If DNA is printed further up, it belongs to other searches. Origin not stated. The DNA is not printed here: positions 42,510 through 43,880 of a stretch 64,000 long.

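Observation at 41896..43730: Convergent two-gene operon: 356-aa Pol-beta-type nucleotidyltransferase (GS-x9-DID) plus unknown 255-aa partner, inside a compositionally foreign island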

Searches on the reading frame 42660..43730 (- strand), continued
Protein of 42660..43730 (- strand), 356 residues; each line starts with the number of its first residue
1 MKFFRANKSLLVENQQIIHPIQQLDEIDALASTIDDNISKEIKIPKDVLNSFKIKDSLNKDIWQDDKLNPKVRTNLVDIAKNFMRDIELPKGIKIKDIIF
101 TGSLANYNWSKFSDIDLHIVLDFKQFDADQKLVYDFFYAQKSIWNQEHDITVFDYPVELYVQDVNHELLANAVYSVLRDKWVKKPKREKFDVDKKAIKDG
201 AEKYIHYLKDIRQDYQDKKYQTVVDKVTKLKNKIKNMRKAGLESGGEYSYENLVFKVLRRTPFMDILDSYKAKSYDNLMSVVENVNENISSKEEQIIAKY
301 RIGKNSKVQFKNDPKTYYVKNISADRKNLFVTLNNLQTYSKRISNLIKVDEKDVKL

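Call 46: get_annotated_region(hit=H30, flank=4000)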
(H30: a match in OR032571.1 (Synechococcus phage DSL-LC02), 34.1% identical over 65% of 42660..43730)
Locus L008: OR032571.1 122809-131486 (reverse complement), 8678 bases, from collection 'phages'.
description: Synechococcus phage DSL-LC02, complete genome.
organism: Synechococcus phage DSL-LC02 (NCBI taxid 3058947)
taxonomy: Viruses; Duplodnaviria; Heunggongvirae; Uroviricota; Caudoviricetes; Kyanoviridae
host: Synechococcus sp.; source: water sample of Dishui Lake; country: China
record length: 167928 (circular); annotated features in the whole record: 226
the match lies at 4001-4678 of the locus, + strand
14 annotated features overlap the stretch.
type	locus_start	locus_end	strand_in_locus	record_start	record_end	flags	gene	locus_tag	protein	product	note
CDS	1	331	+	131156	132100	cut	-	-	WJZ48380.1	AAA family ATPase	-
CDS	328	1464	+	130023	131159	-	-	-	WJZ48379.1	putative cytoplasmic protein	-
CDS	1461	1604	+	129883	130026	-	-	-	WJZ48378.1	RNA polymerase inhibitor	-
CDS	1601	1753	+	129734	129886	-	-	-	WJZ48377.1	hypothetical protein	-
CDS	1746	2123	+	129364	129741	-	-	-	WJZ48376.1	clamp loader of DNA polymerase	-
CDS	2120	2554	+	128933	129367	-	-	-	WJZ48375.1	translation repressor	-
CDS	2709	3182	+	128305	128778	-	-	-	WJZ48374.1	heat-shock protein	heat-shock protein IbpA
CDS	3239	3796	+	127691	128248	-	-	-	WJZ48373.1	hypothetical protein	-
CDS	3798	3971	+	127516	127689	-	-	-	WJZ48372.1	hypothetical protein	-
CDS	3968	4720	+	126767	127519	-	-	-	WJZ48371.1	aminoglycoside nucleotidyltransferase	-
CDS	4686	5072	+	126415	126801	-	-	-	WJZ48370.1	hypothetical protein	-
CDS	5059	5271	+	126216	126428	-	-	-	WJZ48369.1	hypothetical protein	-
CDS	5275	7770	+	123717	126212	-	-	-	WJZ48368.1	DNA polymerase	-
CDS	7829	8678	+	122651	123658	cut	-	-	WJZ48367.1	recombinase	recombinase RecA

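Call 48: search_protein_families(library=pfam, alignment_id=A1, max_evalue=0.01)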
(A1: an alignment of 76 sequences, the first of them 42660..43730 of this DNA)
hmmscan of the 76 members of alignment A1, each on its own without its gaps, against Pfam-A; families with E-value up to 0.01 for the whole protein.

A. member 1, window:42660-43730:- (356 aa): 1 family
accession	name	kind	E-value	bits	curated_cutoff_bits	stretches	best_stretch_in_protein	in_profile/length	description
PF01909.29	NTP_transf_2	-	0.0014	19.4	21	1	95-135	14-47/93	Nucleotidyltransferase domain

B. families by the number of members that match (of 76 scanned): 18 families
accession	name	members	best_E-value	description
PF01909.29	NTP_transf_2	74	3.3e-06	Nucleotidyltransferase domain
PF00583.31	Acetyltransf_1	16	2.6e-07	Acetyltransferase (GNAT) family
PF13508.13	Acetyltransf_7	16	4.9e-07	Acetyltransferase (GNAT) domain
PF13673.13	Acetyltransf_10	16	4.6e-06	Acetyltransferase (GNAT) domain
PF18765.7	Polbeta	15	0.0024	Polymerase beta, Nucleotidyltransferase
PF14542.12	Acetyltransf_CG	12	0.00052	GCN5-related N-acetyl-transferase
PF20879.2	SidM_N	4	0.0057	SidM, N-terminal domain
PF18982.5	JetA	3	0.0003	Wadjet protein JetA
PF13527.13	Acetyltransf_9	2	0.00032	Acetyltransferase (GNAT) domain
PF17127.10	DUF5106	2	0.002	Domain of unknown function (DUF5106)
PF09748.14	Med10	1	0.0015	Transcription factor subunit Med10 of Mediator complex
PF16888.10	YwqH-like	1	0.0042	YwqH-like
PF07544.18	Med9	1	0.0044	RNA polymerase II transcription mediator complex subunit 9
PF11824.13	DUF3344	1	0.0046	Protein of unknown function (DUF3344)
PF13302.13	Acetyltransf_3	1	0.0065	Acetyltransferase (GNAT) domain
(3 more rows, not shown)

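Call 54: get_annotated_region(hit=H1, flank=3000)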
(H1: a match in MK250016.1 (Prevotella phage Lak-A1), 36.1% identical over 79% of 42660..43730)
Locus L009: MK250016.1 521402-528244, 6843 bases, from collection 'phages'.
description: MAG: Prevotella phage Lak-A1, complete genome.
organism: Prevotella phage Lak-A1 (NCBI taxid 2491281)
taxonomy: Viruses; Duplodnaviria; Heunggongvirae; Uroviricota; Caudoviricetes
host: Prevotella sp.; source: human feces; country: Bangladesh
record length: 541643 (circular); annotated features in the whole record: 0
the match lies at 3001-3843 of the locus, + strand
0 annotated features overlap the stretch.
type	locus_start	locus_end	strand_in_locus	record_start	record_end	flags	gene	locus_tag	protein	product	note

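Call 55: get_annotated_region(hit=H7, flank=3000)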
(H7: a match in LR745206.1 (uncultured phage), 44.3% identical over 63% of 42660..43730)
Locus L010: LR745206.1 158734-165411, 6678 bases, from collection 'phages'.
description: uncultured phage genome assembly, chromosome: 1.
organism: uncultured phage (NCBI taxid 278008)
taxonomy: Viruses; environmental samples
host: -; source: metagenomic; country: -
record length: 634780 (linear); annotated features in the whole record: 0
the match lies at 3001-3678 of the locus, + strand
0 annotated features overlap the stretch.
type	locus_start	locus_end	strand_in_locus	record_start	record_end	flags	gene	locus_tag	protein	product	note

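Call 56: get_annotated_region(hit=H8, flank=3000)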
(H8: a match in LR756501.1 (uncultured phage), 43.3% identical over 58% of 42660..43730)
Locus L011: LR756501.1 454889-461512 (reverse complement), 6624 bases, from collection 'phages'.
description: uncultured phage genome assembly, chromosome: 1.
organism: uncultured phage (NCBI taxid 278008)
taxonomy: Viruses; environmental samples
host: -; source: metagenomic; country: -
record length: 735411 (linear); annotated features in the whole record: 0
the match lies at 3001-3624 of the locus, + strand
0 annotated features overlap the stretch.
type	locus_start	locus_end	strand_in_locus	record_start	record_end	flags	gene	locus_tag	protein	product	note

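Call 57: get_annotated_region(hit=H27, flank=3000)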
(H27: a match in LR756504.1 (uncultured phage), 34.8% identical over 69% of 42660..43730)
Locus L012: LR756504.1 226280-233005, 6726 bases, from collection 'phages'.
description: uncultured phage genome assembly, chromosome: 1.
organism: uncultured phage (NCBI taxid 278008)
taxonomy: Viruses; environmental samples
host: -; source: metagenomic; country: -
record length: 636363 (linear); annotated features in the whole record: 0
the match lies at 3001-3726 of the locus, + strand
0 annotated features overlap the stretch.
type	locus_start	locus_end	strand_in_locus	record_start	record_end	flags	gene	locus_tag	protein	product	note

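Call 78: find_related_loci(query=A6, collection=genome_contigs, flank=5000)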
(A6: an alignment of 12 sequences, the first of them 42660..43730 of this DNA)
Query A6 (356 aa) in genome_contigs; peptide patterns used: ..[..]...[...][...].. (x = any residue, [..] = any of these).
126 stretches matched a pattern; 34 encode a relative of the query (tblastn E <= 1e-3); 34 distinct loci.
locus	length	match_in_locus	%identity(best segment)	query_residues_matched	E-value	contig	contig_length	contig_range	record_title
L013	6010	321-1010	41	51-281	2e-53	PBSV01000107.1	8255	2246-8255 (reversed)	MAG: Opitutia bacterium isolate NP78 MHASMcontig_323402, whole genome shotgun sequence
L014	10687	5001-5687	40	54-284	3e-53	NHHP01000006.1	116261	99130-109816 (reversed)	MAG: Candidatus Pelagibacter sp. TMED166 147698, whole genome shotgun sequence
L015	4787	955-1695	38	45-295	3e-51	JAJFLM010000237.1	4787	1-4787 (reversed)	MAG: Deltaproteobacteria bacterium isolate OFTM19 OFTM19_236, whole genome shotgun sequence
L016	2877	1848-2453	43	58-267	1e-49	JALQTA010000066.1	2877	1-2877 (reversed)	MAG: Candidatus Paceibacterota bacterium isolate BSH.5 NODE_66_length_2877_cov_7.734643, whole genome shotgun sequence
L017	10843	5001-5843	34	10-285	2e-49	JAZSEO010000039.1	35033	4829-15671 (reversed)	MAG: Wujia sp. isolate T1900044589_TS20190055.MAGScoT_cleanbin_000008 SGB_620_k141_1013009, whole genome shotgun sequenc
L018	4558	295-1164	38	20-300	3e-49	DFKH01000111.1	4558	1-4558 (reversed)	MAG TPA_asm: Alphaproteobacteria bacterium UBA3650 UBA3650_contig_449204, whole genome shotgun sequence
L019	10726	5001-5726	42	49-280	1e-47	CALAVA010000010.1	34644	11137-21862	MAG TPA_asm: uncultured Bacteroidales bacterium isolate ERR1278072_bin.9_CONCOCT_v1.1_MAG genome assembly, contig: ERZ84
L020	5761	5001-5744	39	52-294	8e-47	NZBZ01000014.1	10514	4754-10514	MAG: bacterium isolate ARS1290 MHASMcontig_210630, whole genome shotgun sequence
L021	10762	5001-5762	37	49-293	5e-46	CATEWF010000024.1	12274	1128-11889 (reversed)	MAG: uncultured Mycoplasmatota bacterium isolate extra-SRR4116657.37_1677796037 genome assembly, contig: NODE_2034_lengt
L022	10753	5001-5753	39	49-292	3e-45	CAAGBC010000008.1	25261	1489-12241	MAG TPA_asm: Spirochaetia bacterium, isolate HGM23205, WGS project CAAGBC010000000 data, contig: SRS476047_26_k119_68141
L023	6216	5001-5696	38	49-276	2e-44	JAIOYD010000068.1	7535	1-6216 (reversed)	MAG: Rickettsiaceae bacterium isolate Tobar12m-G5 Tobar12m-C8353, whole genome shotgun sequence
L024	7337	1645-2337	37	48-276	4e-41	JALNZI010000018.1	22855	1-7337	MAG: Candidatus Omnitrophota bacterium isolate SO_2017_LW1 bin 10 NODE_1663_length_22855_cov_1.769403_LW64-88_2017, whol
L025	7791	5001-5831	33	12-281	5e-41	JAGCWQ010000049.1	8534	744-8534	MAG: Paludibacteraceae bacterium isolate RGIG10190 Yak_Rumen-5__c497811, whole genome shotgun sequence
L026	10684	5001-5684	33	52-281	4e-39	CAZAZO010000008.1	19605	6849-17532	MAG TPA_asm: Candidatus Woesearchaeota archaeon isolate binchicken_co65_98 genome assembly, contig: NODE_11404_length_19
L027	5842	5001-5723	36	34-267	9e-39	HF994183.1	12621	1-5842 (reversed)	Prevotella sp. CAG:1092 genomic scaffold, scf782, whole genome shotgun sequence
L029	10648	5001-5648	34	58-281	2e-37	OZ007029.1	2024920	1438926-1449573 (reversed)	MAG: Candidatus Gastranaerophilales bacterium isolate 6755_HET_CTRL_tig00013926_hicanu_large MAG genome assembly, chromo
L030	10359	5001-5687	35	47-283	3e-37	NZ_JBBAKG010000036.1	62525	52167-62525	MAG: Haliscomenobacter sp. isolate EUL_031 ctg36-EUL_031, whole genome shotgun sequence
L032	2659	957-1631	36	48-281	9e-36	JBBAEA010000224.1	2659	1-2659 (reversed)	MAG: Bradymonadales bacterium isolate SO_2017_LW2_140 scaffold_83123_c1_LW138R_2017, whole genome shotgun sequence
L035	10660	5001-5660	35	58-285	4e-34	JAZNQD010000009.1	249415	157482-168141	MAG: Bacilli bacterium isolate T1900044829_TS20190295.MAGScoT_cleanbin_000017 SGB_2885_k141_1710759, whole genome shotgu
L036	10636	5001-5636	32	58-278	3e-33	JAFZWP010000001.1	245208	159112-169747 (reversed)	MAG: Bacilli bacterium isolate RGIG8164 Water_buffalos_Rumen-3__c17, whole genome shotgun sequence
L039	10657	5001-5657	31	43-270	9e-30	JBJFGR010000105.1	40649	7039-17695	MAG: Succinivibrionaceae bacterium isolate PUUB56_bin.028 NODE_503_length_40649_cov_6.454969, whole genome shotgun seque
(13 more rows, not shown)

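Call 82: search_protein_families(library=pfam, proteins=[L017:3747-5831:+, L019:4329-5732:+, L021:3405-6146:+, L022:4374-6890:+, L025:4548-5834:+, L030:4974-10358:+, L032:927-2657:+, L035:3183-5663:+, L036:3033-5663:+, L039:3177-5708:+], max_evalue=0.001)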
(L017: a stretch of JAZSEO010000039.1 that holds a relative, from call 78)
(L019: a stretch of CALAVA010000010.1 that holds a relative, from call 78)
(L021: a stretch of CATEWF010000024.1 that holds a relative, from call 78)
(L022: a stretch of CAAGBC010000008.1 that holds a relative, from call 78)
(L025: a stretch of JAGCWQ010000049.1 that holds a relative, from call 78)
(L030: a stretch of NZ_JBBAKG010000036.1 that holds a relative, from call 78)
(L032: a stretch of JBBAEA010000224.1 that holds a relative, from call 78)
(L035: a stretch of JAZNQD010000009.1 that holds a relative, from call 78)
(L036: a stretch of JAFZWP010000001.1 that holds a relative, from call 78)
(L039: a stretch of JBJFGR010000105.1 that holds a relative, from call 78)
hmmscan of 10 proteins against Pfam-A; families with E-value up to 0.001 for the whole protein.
L017:3747-5831:+ (695 aa): 1 family
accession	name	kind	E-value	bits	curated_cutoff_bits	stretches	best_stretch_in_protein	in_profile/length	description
PF01909.29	NTP_transf_2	-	9.6e-06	26.3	21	1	497-577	8-79/93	Nucleotidyltransferase domain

L019:4329-5732:+ (468 aa): 2 families
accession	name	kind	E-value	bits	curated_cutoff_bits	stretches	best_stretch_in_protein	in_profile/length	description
PF01909.29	NTP_transf_2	-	7.2e-06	26.7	21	1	268-343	13-78/93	Nucleotidyltransferase domain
PF20573.4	DUF6782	-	0.0001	22.1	27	1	118-178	63-120/241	Putative metallopeptidase family (DUF6782)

L021:3405-6146:+ (914 aa): 3 families
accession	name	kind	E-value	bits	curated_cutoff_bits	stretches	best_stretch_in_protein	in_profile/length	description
PF00644.27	PARP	-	1.6e-05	24.9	26.7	0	333-427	30-117/199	Poly(ADP-ribose) polymerase catalytic domain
PF01885.22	PTS_2-RNA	-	6e-05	23.6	26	0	169-242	97-155/177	RNA 2'-phosphotransferase, Tpt1 / KptA family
PF01909.29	NTP_transf_2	-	0.00015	22.5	21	1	574-614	11-47/93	Nucleotidyltransferase domain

L022:4374-6890:+ (839 aa): 2 families
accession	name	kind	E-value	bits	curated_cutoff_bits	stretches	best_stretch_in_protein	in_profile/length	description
PF14903.11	WG_beta_rep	-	2.1e-07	31.3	25.6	0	763-794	3-33/35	WG containing repeat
PF01909.29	NTP_transf_2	-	0.00023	21.9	21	1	247-330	7-81/93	Nucleotidyltransferase domain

L025:4548-5834:+ (429 aa): 1 family
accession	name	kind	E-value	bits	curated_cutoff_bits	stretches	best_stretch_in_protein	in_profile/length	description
PF01909.29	NTP_transf_2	-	1.7e-05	25.6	21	1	238-311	14-78/93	Nucleotidyltransferase domain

L030:4974-10358:+ (1795 aa): 5 families
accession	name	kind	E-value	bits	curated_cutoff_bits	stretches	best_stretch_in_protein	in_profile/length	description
PF00583.31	Acetyltransf_1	-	1.5e-07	32.1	20.7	0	1734-1778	45-90/116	Acetyltransferase (GNAT) family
PF13508.13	Acetyltransf_7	-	6.5e-06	26.9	27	0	1437-1482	14-64/84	Acetyltransferase (GNAT) domain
PF14542.12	Acetyltransf_CG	-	5.3e-05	23.7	30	0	1434-1475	8-53/80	GCN5-related N-acetyl-transferase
PF12224.13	Amidoligase_2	-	7.6e-05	23.1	22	1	799-956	15-186/245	Putative amidoligase enzyme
PF13673.13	Acetyltransf_10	-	0.00085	19.7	23.6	0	1747-1775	51-79/128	Acetyltransferase (GNAT) domain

L032:927-2657:+ (577 aa): 1 family
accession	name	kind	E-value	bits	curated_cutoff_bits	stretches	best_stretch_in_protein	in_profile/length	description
PF18905.5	DUF5661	-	1.6e-18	67.3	27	1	265-322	2-64/65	Protein of unknown function (DUF5661)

L035:3183-5663:+ (827 aa): 0 families

L036:3033-5663:+ (877 aa): 1 family
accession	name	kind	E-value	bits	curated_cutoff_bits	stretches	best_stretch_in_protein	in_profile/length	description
PF01909.29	NTP_transf_2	-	0.00017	22.3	21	1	692-763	14-78/93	Nucleotidyltransferase domain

L039:3177-5708:+ (844 aa): 0 families
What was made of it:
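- ART, peptidase, amidoligase and repeat-domain fusions make little sense for a small substrate (call 82).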

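Call 86: find_encoding_contigs(protein=window:42660-43730:-, flank=3000, max_places=4)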
Protein window:42660-43730:- (356 aa): 23 contigs read that carry it; 4 places shown.
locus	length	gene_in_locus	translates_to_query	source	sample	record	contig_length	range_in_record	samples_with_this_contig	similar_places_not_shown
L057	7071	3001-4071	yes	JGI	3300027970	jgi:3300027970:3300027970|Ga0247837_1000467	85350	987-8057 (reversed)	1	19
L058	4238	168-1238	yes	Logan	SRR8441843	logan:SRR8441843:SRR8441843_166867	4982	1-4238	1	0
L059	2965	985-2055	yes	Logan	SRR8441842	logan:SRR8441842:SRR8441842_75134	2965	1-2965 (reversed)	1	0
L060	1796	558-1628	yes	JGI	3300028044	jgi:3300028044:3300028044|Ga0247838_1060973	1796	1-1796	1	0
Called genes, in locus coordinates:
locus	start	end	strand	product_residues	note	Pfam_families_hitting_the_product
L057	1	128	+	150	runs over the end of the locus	-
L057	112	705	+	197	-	-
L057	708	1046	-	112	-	-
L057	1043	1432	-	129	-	-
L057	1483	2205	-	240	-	PF00149:Metallophos, PF12850:Metallophos_2 (faint)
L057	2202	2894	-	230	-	PF00535:Glycos_transf_2, PF10111:Glyco_tranf_2_2, PF13641:Glyco_tranf_2_3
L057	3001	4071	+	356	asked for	-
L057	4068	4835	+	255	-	-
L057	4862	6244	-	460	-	PF14284:PcfJ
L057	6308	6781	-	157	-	-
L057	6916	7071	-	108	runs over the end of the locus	-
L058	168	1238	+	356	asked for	-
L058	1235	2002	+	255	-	-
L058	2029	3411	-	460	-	PF14284:PcfJ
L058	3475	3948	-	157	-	-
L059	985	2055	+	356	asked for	-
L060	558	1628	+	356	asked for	-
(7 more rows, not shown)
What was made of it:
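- The exact protein is found on contigs up to 0.2-1 Mb (call 86).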

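Call 89: search_solved_structures(query=L021:3405-5100:+, max_evalue=1, show_alignments=0)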
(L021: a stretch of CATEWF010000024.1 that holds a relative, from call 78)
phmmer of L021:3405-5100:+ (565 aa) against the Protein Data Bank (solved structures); distinct sequences matched with E-value up to 1: 0.
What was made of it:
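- Tried and rejected: PDB search of the L021 N-terminal region: no hit (call 89).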

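Call 90: search_protein_families(library=phrogs, proteins=[L021:3405-6146:+, L030:4974-10358:+, L017:3747-5831:+, L035:3183-5663:+, L036:3033-5663:+, L039:3177-5708:+, L022:4374-6890:+, P0053, P0020], max_evalue=0.001)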
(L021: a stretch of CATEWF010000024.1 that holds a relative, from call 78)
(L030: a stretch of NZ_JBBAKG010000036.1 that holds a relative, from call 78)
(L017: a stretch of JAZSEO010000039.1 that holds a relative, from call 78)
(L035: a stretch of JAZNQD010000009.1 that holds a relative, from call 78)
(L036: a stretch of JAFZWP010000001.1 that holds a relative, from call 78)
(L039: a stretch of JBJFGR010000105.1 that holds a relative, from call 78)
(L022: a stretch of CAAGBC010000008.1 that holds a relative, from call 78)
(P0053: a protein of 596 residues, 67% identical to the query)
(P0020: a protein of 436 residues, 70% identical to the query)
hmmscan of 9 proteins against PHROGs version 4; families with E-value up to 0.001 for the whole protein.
L021:3405-6146:+ (914 aa): 2 families
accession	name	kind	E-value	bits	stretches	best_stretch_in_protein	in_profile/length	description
phrog_36119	-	unknown function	8.2e-38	131.2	1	536-767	19-244/247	-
phrog_5470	-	DNA, RNA and nucleotide metabolism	4.9e-05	23.9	0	149-248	68-156/183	RNA 2'-phosphotransferase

L030:4974-10358:+ (1795 aa): 3 families
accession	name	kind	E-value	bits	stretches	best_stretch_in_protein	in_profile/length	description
phrog_36119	-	unknown function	2.6e-49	168.8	1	8-236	12-247/247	-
phrog_33777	-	unknown function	7.6e-11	42.2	1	854-1042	420-621/675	-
phrog_15502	-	unknown function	0.00075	20.6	0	1747-1794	108-155/221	-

L017:3747-5831:+ (695 aa): 1 family
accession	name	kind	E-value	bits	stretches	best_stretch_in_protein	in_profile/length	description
phrog_36119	-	unknown function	1e-38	134.2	1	463-682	20-234/247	-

L035:3183-5663:+ (827 aa): 1 family
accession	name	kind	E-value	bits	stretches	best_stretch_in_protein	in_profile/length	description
phrog_36119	-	unknown function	1.7e-34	120.4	1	603-819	21-246/247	-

L036:3033-5663:+ (877 aa): 1 family
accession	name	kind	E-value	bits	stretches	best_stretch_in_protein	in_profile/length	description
phrog_36119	-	unknown function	7e-33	115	1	652-860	20-237/247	-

L039:3177-5708:+ (844 aa): 1 family
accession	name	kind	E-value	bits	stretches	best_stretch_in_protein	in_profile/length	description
phrog_36119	-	unknown function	1.3e-39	137.1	1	618-837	19-247/247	-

L022:4374-6890:+ (839 aa): 1 family
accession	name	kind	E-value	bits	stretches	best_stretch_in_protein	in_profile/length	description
phrog_36119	-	unknown function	5.7e-43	148.1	1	212-448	18-246/247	-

P0053 (596 aa): 1 family
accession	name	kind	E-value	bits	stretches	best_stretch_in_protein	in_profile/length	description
phrog_36119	-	unknown function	5.5e-46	158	1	53-277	19-242/247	-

P0020 (436 aa): 1 family
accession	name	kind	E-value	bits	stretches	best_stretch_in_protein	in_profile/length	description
phrog_36119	-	unknown function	1.2e-42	147.1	1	66-291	19-243/247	-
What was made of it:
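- Fusion to a Tpt1/KptA-like RNA 2'-phosphotransferase domain in L021 (calls 82, 90).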
